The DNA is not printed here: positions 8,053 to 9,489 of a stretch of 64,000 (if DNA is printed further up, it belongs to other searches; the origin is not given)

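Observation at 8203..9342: Cys-rich, radical-SAM-like protein with a non-canonical CxxCxxC cluster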

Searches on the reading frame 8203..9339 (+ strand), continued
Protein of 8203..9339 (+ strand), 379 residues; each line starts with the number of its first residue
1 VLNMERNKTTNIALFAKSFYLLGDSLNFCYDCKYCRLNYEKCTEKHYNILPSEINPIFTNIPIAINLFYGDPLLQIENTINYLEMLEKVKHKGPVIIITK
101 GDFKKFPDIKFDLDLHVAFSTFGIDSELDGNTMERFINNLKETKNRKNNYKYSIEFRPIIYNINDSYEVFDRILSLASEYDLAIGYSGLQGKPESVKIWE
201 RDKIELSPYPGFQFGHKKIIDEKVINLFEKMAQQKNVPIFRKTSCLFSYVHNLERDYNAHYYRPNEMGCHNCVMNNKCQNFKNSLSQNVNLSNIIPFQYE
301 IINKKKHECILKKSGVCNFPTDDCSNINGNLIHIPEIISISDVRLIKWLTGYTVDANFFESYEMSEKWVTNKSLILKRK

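Call 78: search_protein_families(library=pfam, proteins=[P0196, P0214, P0220, P0230, P0232, P0240, P0256, P0234, P0237, P0255], max_evalue=0.01)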
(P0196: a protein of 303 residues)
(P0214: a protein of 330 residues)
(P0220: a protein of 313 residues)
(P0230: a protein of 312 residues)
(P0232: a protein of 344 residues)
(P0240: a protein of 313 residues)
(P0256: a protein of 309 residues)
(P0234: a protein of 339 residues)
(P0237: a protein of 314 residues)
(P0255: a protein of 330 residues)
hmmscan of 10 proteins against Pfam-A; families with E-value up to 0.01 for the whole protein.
P0196 (303 aa): 0 families

P0214 (330 aa): 0 families

P0220 (313 aa): 0 families

P0230 (312 aa): 0 families

P0232 (344 aa): 0 families

P0240 (313 aa): 0 families

P0256 (309 aa): 1 family
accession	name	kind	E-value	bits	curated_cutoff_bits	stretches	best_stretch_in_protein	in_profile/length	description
PF04055.27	Radical_SAM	-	0.0016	19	29.5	0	21-121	52-157/166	Radical SAM superfamily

P0234 (339 aa): 0 families

P0237 (314 aa): 0 families

P0255 (330 aa): 1 family
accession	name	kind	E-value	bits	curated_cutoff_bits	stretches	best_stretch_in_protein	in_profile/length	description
PF04055.27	Radical_SAM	-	0.0027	18.3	29.5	0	30-127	53-157/166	Radical SAM superfamily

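Call 80: find_related_loci(query=A1, collection=viral_contigs, flank=6000)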
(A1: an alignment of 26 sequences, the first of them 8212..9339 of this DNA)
Query A1 (376 aa) in viral_contigs; peptide patterns used: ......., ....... (x = any residue, [..] = any of these).
26 stretches matched a pattern; 14 encode a relative of the query (tblastn E <= 1e-3); 14 distinct loci.
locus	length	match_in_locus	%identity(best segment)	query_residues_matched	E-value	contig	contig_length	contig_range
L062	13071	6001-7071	58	13-366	1e-140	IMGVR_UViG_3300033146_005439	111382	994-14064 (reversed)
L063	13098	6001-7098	54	3-369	2e-128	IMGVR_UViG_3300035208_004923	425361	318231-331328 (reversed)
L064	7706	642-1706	55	13-369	3e-126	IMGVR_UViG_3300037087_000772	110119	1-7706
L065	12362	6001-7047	50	14-365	2e-126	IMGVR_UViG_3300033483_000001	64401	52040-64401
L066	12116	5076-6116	53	14-365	2e-125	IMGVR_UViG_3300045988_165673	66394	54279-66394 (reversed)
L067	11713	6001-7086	53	10-372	2e-122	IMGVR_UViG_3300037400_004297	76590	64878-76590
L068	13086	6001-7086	52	12-376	5e-119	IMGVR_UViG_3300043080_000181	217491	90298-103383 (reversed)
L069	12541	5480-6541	53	12-368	1e-118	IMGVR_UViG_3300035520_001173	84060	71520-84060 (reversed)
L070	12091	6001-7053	53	13-365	1e-117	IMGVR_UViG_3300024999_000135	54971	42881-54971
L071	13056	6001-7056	51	13-365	8e-111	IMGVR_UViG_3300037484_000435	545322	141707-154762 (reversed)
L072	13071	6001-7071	47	10-366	6e-102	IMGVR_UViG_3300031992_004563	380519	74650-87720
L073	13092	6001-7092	43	12-366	1e-91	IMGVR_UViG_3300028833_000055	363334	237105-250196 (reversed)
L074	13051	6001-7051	55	10-366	2e-70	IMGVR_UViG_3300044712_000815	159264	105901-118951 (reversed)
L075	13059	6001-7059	51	10-372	3e-120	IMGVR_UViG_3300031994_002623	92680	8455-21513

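Call 81: find_related_loci(query=A3, collection=viral_contigs, flank=6000)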
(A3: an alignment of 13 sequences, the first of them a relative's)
Query A3 (397 aa) in viral_contigs; peptide patterns used: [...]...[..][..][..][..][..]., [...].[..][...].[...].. (x = any residue, [..] = any of these).
294 stretches matched a pattern; 4 encode a relative of the query (tblastn E <= 1e-3); 4 distinct loci.
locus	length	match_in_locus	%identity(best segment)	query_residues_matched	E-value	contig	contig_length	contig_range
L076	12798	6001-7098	31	16-385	2e-56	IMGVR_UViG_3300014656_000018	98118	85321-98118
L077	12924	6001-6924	25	3-339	5e-22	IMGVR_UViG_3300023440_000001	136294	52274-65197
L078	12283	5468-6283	30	13-361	2e-20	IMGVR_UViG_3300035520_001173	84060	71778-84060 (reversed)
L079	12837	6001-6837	28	13-361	4e-20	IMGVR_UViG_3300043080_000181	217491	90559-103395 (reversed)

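Call 82: search_dna_similar(query=window:8212-9339:+, collection=phages, mode=protein, max_evalue=0.001, max_rows=30)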
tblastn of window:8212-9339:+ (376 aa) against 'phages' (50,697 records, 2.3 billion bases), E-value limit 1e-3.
No match.

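Call 85: predict_structure(alignment_id=A3)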
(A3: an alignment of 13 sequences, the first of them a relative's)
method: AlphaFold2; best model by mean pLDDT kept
length: 397 residues; sequences in the alignment: 13
mean_pLDDT: 82.5   pTM: 0.85
mean pLDDT of the five models: 82.5, 80.3, 80.1, 78.6, 76.1
residues with pLDDT >= 90: 170; 70-90: 154; 50-70: 56; < 50: 17
segments of 3 or more residues with pLDDT < 50: 149-152, 162-168, 362-366
pLDDT, mean of each block of 10 residues (from residue 1): 83 94 78 95 95 93 97 95 76 94 97 83 93 98 71 53 47 81 96 88 85 74 79 82 92 91 80 77 87 90 91 80 72 88 86 58 53 87 79 56
secondary structure, 60 per line:
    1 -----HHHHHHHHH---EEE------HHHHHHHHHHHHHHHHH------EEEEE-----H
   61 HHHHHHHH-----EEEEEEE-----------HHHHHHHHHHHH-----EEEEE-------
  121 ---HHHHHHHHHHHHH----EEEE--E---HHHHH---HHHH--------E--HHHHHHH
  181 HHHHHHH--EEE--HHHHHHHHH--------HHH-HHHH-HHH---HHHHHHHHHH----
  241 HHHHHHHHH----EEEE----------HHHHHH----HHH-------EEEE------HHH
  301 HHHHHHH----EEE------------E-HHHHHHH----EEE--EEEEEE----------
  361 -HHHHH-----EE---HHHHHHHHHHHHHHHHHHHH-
elements in order: H6-14 E18-20 H27-43 E50-54 H60-68 E74-80 H92-103 E109-113 H124-136 E141-144 H151-155 H159-162 H174-187 E190-192 H195-203 H216-219 H227-236 H241-249 E254-257 H268-273 E288-291 H298-307 E312-314 H329-335 E340-342 E345-350 H362-366 H377-396

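Call 88: search_solved_structures(query=L062:4143-5135:+, max_evalue=0.001)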
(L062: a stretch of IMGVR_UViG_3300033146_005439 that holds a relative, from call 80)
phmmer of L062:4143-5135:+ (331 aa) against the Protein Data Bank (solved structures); distinct sequences matched with E-value up to 0.001: 27.
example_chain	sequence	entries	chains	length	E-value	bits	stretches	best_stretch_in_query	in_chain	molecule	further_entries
6fm1_A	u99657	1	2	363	3.2e-50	174.5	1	10-323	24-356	Adenylosuccinate synthetase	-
6fko_A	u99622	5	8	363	3.6e-50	174.3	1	10-323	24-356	Adenylosuccinate synthetase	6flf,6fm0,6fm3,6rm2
6tnh_A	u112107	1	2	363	3.6e-50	174.3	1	10-323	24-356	Adenylosuccinate synthetase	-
7odx_A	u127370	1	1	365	3.8e-46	161.1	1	9-323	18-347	Succinoaminodeoxyadenylate synthetase (PurZ)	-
5k7x_A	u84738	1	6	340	3.7e-31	111.9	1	12-302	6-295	Adenylosuccinate synthetase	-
2d7u_A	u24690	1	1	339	3.7e-31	111.8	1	12-302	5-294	Adenylosuccinate synthetase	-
7vf6_A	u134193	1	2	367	3.2e-30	108.7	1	10-272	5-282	PurA-like adenylosuccinate synthetase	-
3r7t_A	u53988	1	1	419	2.9e-21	79.3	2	8-184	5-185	Adenylosuccinate synthetase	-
1kjx_A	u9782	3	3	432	1.9e-14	56.9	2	12-159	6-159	Adenylosuccinate Synthetase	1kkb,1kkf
1ade_A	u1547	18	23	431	2.2e-14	56.8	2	12-159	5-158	ADENYLOSUCCINATE SYNTHETASE | PROTEIN (ADENYLOSUCCINATE SYNTHETASE)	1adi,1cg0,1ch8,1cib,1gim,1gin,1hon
6bs7_A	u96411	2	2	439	4.8e-14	55.6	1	8-154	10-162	Adenylosuccinate synthetase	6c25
1cg4_A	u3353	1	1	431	4.9e-14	55.6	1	12-159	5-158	PROTEIN (ADENYLOSUCCINATE SYNTHETASE)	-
3ue9_A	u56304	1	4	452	6.5e-14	55.2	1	9-158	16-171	Adenylosuccinate synthetase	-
1cg1_A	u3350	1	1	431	7.6e-14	55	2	12-159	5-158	PROTEIN (ADENYLOSUCCINATE SYNTHETASE)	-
1cg3_A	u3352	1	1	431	1.2e-13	54.3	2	12-147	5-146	PROTEIN (ADENYLOSUCCINATE SYNTHETASE)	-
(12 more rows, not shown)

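Call 89: search_solved_structures(query=L070:8453-8971:+, max_evalue=0.01)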
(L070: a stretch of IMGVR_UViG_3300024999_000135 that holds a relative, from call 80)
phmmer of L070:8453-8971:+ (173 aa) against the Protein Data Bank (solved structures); distinct sequences matched with E-value up to 0.01: 14.
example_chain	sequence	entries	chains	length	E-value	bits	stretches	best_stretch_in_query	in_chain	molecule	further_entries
8rh3_A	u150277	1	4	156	3.4e-66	225.6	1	35-172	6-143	Nucleoside 2-deoxyribosyltransferase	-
8qc0_A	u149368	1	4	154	3.5e-66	225.5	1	35-172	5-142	Nucleoside 2-deoxyribosyltransferase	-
8pqr_B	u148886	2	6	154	4.1e-66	225.3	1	36-172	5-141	Nucleoside 2-deoxyribosyltransferase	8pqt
8pqq_C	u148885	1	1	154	9.3e-66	224.2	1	35-172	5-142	Nucleoside 2-deoxyribosyltransferase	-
8pqq_A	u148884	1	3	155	9.5e-66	224.1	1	35-172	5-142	Nucleoside 2-deoxyribosyltransferase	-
9emw_A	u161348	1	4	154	1.2e-65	223.8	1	36-172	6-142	Nucleoside 2-deoxyribosyltransferase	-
8pqp_A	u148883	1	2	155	1.8e-65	223.2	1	35-172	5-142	Nucleoside 2-deoxyribosyltransferase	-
8pqs_A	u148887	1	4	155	2.5e-65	222.8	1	35-172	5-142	Nucleoside 2-deoxyribosyltransferase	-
9emx_A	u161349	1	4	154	3.7e-65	222.2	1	36-172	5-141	Nucleoside 2-deoxyribosyltransferase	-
6evs_A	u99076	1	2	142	7.2e-08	35.4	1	35-133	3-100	N-deoxyribosyltransferase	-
7o62_A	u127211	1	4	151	1.4e-06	31.2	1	88-147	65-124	Chains: A,B,C,D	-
2a0k_A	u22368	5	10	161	7.1e-05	25.7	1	83-141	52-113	Nucleoside 2-deoxyribosyltransferase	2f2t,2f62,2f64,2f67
4jen_A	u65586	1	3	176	0.00059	22.6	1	39-132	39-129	CMP N-GLYCOSIDASE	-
5vto_A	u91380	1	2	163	0.0074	19.1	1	39-137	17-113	Blasticidin M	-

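Call 90: search_solved_structures(query=L001:9131-9754:+, max_evalue=1)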
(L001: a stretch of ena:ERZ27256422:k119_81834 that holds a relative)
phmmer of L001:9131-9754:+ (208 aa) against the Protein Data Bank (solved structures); distinct sequences matched with E-value up to 1: 0.

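Call 91: fold_search(model_id=the predicted structure, library=pdb)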
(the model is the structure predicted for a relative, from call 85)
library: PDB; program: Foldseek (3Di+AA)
matches with E <= 10: 1642; with E <= 0.001: 12
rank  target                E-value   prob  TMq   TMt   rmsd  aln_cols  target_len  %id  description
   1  6efn                  3.7e-05  1.00  0.28  0.29   7.4       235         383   13  Structure of a RiPP maturase, SkfB (released 2018-10-24)
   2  3c8f                  5.5e-05  1.00  0.31  0.49   6.3       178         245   16  4Fe-4S-Pyruvate formate-lyase Activating Enzyme with partially disordered AdoMet (released 2008-10-28)
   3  7jma                  1.6e-04  1.00  0.33  0.58   4.0       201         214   16  Crystal structure of the apo form of Nitrogenase iron-molybdenum cofactor biosynthesis enzyme NifB from Methanothermobac (released 2020-10-28)
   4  7jmb_A                2.0e-04  1.00  0.31  0.46   4.0       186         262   16  Crystal structure of Nitrogenase iron-molybdenum cofactor biosynthesis enzyme NifB from Methanothermobacter thermautot (released 2020-10-28)
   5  5v1q_A                2.1e-04  1.00  0.31  0.29   6.2       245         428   13  Crystal structure of Streptococcus suis SuiB (released 2017-08-30)
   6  7bi7_B                4.1e-04  1.00  0.30  0.42   4.9       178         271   17  An Unexpected P-Cluster like Intermediate En Route to the Nitrogenase FeMo-co (released 2021-03-10)
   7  7bi7_A                5.8e-04  1.00  0.31  0.43   3.6       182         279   17  An Unexpected P-Cluster like Intermediate En Route to the Nitrogenase FeMo-co (released 2021-03-10)
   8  5v1s_A                5.8e-04  1.00  0.32  0.30   6.1       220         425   15  Crystal structure of Streptococcus suis SuiB bound to S-adenosylmethionine (released 2017-08-30)
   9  4jth_C                6.5e-04  0.99  0.21  0.30   9.5       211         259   10  Crystal structure of F114R/R117Q mutant of 3-deoxy-D-manno-octulosonate 8-phosphate synthase (KDO8PS) from Neisseria m (released 2013-06-26)
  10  1o60_A                7.7e-04  0.97  0.21  0.27  10.3       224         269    8  Crystal structure of KDO-8-phosphate synthase (released 2003-11-11)
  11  4jtg_D                9.6e-04  0.98  0.21  0.29   8.9       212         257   12  Crystal structure of F114R/R117A mutant of 3-deoxy-D-manno-octulosonate 8-phosphate synthase (KDO8PS) from Neisseria m (released 2013-06-26)
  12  3ste_B                9.6e-04  0.97  0.22  0.31   9.2       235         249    9  Crystal structure of a mutant (Q202A) of 3-deoxy-D-manno-octulosonate 8-phosphate synthase (KDO8PS) from Neisseria men (released 2011-11-23)
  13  3stc_D                1.0e-03  0.98  0.21  0.29   8.8       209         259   10  Crystal structure of loop 7 truncated mutant of 3-deoxy-D-manno-octulosonate 8-phosphate synthase (KDO8PS) from Neisse (released 2011-11-23)
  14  4jtf_D                1.1e-03  0.98  0.21  0.29   8.9       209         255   10  Crystal structure of F114R mutant of 3-deoxy-D-manno-octulosonate 8-phosphate synthase (KDO8PS) from Neisseria meningi (released 2013-06-26)
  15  2qkf_C                1.1e-03  0.97  0.22  0.31   9.7       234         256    9  Crystal structure of 3-deoxy-d-manno-octulosonate 8-phosphate synthase (KDO8PS) from Neisseria meningitidis (released 2008-07-01)
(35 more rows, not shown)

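Call 92: search_solved_structures(query=A5, max_evalue=10, show_alignments=1)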
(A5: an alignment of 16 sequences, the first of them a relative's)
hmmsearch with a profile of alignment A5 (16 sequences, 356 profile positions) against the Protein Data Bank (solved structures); distinct sequences matched with E-value up to 10: 12.
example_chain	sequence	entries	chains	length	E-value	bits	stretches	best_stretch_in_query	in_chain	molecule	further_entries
4k37_A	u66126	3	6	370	0.027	16.4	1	22-61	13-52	Anaerobic sulfatase-maturating enzyme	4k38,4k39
6y1x_A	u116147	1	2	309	0.03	16.3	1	24-128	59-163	Radical SAM domain protein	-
4k36_A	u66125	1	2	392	0.03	16.3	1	22-59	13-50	Anaerobic sulfatase-maturating enzyme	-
6fz6_A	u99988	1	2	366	0.095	14.6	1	13-98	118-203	Probable dual-specificity RNA methyltransferase RlmN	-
3rf9_A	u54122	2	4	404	0.12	14.2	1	13-38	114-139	Ribosomal RNA large subunit methyltransferase N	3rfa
9p0p_A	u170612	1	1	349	0.16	13.9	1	15-57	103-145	Ribosomal RNA large subunit methyltransferase Cfr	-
4pl1_B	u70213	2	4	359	0.2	13.6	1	13-38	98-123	Dual-specificity RNA methyltransferase RlmN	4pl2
5hr6_A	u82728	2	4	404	0.22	13.4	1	13-38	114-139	RlmN methylase | Dual-specificity RNA methyltransferase RlmN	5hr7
3c8f_A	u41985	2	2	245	0.29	13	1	20-64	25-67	Pyruvate formate-lyase 1-activating enzyme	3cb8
8fo0_A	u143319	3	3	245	0.43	12.5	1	20-64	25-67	Pyruvate formate-lyase 1-activating enzyme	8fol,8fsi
2ggf_A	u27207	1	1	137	0.63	11.9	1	79-155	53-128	Programmed cell death 4, isoform 1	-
9n1b_A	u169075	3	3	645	1.2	11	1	18-58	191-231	Radical SAM protein | Radical SAM enzyme CysS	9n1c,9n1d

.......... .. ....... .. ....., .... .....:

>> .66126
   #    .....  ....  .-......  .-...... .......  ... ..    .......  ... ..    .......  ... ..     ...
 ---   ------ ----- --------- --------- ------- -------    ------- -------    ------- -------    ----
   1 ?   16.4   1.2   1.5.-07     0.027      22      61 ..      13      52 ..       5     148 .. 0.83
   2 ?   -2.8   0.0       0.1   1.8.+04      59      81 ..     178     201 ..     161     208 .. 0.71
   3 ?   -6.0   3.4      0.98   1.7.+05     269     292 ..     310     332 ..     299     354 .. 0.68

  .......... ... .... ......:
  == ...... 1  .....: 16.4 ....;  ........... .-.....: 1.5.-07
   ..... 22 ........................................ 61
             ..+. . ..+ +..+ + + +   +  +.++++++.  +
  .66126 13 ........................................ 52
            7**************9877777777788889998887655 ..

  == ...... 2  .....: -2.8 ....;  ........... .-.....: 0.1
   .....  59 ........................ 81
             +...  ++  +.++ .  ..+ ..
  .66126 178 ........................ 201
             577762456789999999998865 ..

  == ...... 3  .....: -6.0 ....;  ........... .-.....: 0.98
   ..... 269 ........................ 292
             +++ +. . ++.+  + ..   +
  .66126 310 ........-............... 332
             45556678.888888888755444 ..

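Call 94: list_cluster_members(proteins=[window:8212-9339:+, P0043, P0272, P0140, P0283])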
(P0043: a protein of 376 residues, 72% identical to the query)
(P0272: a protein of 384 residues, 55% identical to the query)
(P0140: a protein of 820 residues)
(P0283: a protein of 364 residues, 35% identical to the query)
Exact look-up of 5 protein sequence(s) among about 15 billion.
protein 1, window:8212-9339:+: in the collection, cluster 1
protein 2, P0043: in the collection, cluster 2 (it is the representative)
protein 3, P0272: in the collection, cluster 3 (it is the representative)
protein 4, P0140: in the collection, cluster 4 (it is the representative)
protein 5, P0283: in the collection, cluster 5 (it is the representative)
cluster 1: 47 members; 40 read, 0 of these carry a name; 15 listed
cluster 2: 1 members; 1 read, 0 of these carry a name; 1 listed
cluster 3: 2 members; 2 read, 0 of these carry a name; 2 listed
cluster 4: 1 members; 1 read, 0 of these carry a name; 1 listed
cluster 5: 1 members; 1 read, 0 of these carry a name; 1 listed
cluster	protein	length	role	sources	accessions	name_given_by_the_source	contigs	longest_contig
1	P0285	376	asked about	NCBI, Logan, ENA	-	-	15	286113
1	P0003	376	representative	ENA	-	-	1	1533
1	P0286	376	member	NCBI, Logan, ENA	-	-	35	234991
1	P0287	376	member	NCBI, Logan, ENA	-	-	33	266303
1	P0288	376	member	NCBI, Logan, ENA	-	-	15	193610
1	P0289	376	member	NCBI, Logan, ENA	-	-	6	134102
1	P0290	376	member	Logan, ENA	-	-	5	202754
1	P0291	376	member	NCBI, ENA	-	-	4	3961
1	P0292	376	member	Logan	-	-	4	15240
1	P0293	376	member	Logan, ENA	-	-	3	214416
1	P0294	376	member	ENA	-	-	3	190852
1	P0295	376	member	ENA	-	-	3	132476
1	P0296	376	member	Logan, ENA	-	-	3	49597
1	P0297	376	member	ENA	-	-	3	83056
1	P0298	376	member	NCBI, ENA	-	-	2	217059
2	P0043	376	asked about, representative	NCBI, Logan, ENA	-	-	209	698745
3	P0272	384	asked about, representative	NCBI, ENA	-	-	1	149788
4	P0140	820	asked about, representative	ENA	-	-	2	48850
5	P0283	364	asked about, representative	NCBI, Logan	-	-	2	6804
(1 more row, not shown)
